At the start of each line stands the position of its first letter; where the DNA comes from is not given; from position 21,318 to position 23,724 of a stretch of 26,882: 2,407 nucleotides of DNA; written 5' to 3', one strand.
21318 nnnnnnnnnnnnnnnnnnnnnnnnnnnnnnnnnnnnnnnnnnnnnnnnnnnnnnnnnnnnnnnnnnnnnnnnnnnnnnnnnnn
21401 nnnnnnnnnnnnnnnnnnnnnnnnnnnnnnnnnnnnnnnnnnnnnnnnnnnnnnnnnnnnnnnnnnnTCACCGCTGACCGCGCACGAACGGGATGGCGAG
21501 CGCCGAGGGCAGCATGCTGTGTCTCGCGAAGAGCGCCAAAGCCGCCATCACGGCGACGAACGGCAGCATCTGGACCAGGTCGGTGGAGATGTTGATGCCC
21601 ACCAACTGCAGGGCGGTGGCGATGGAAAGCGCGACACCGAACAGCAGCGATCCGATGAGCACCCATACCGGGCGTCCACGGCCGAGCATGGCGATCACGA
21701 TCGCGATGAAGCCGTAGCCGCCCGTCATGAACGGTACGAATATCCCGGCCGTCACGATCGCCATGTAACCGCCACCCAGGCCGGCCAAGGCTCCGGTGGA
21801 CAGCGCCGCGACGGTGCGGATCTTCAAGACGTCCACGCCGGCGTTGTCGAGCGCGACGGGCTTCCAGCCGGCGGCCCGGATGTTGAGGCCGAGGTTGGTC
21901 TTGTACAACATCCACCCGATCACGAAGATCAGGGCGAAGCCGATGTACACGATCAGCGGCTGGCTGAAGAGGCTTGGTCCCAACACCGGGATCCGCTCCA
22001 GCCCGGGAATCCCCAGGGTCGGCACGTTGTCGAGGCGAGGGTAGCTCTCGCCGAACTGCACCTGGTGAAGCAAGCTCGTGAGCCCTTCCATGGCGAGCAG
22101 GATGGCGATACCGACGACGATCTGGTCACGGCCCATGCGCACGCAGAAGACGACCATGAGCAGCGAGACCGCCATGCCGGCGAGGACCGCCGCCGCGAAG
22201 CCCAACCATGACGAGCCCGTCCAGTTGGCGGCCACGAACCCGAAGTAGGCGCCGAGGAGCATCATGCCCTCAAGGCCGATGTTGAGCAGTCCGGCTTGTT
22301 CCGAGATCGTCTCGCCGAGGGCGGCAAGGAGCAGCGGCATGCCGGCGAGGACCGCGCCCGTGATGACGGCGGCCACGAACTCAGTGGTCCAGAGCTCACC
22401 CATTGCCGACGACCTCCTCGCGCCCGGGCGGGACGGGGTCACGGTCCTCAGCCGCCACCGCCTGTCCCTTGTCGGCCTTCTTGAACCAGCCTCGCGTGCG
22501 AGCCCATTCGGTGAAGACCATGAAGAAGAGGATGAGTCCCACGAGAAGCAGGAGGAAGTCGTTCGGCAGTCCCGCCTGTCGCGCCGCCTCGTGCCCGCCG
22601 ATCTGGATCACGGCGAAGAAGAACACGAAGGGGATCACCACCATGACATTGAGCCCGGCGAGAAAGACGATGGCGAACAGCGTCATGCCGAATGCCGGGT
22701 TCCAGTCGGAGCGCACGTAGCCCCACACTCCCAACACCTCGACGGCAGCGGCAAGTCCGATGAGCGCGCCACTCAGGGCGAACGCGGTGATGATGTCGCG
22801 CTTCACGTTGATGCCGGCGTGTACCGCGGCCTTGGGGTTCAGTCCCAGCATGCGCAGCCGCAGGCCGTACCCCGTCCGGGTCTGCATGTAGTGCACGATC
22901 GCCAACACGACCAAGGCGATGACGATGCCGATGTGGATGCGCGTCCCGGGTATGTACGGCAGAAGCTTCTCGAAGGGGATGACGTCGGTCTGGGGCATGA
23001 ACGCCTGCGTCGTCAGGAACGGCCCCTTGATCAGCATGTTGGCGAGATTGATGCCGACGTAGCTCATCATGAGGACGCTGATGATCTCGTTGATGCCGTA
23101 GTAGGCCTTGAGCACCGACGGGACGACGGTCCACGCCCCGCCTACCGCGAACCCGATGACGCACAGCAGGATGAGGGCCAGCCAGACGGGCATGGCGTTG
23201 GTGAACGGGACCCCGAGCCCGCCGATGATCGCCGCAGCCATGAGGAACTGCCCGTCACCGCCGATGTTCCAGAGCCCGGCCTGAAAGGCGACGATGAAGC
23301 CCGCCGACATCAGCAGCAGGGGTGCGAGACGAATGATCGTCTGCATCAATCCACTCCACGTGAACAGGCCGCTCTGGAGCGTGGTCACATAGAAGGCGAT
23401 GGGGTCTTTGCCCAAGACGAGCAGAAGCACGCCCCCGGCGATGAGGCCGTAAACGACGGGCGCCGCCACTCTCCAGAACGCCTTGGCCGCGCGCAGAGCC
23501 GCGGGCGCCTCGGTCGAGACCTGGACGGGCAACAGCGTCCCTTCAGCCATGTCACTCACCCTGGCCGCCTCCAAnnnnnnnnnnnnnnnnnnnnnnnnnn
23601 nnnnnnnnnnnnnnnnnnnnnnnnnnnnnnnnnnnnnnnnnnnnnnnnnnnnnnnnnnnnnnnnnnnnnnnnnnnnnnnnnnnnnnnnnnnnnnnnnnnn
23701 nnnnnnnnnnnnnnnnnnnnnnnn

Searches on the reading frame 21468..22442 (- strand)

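Call 8: search_protein_families(library=pfam, proteins=[window:21468-22442:-], max_evalue=0.00001)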
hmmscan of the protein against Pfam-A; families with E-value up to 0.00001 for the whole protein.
window:21468-22442:- (324 aa): 1 family
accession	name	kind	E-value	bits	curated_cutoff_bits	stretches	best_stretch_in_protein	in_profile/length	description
PF02653.21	BPD_transp_2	-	3.5e-34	118.6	26.8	1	30-299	5-266/269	Branched-chain amino acid transport system / permease component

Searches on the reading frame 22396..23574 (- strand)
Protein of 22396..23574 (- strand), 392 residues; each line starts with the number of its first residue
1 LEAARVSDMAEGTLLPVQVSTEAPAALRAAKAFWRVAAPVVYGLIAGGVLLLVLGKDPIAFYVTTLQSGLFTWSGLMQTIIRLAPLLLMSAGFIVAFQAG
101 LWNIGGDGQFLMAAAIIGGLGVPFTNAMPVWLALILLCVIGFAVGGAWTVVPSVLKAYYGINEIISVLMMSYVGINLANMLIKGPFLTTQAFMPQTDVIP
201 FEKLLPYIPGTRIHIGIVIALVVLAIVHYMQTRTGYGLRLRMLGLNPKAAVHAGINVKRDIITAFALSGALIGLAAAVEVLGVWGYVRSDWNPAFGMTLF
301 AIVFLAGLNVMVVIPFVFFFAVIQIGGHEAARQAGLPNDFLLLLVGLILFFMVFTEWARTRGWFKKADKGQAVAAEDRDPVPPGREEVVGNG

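Call 8: search_protein_families(library=pfam, proteins=[window:22396-23574:-], max_evalue=0.00001)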
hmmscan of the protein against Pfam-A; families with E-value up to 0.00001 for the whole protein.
window:22396-23574:- (392 aa): 1 family
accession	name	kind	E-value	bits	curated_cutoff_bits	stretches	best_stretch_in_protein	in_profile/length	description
PF02653.21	BPD_transp_2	-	1.3e-32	113.4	26.8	1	78-352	4-268/269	Branched-chain amino acid transport system / permease component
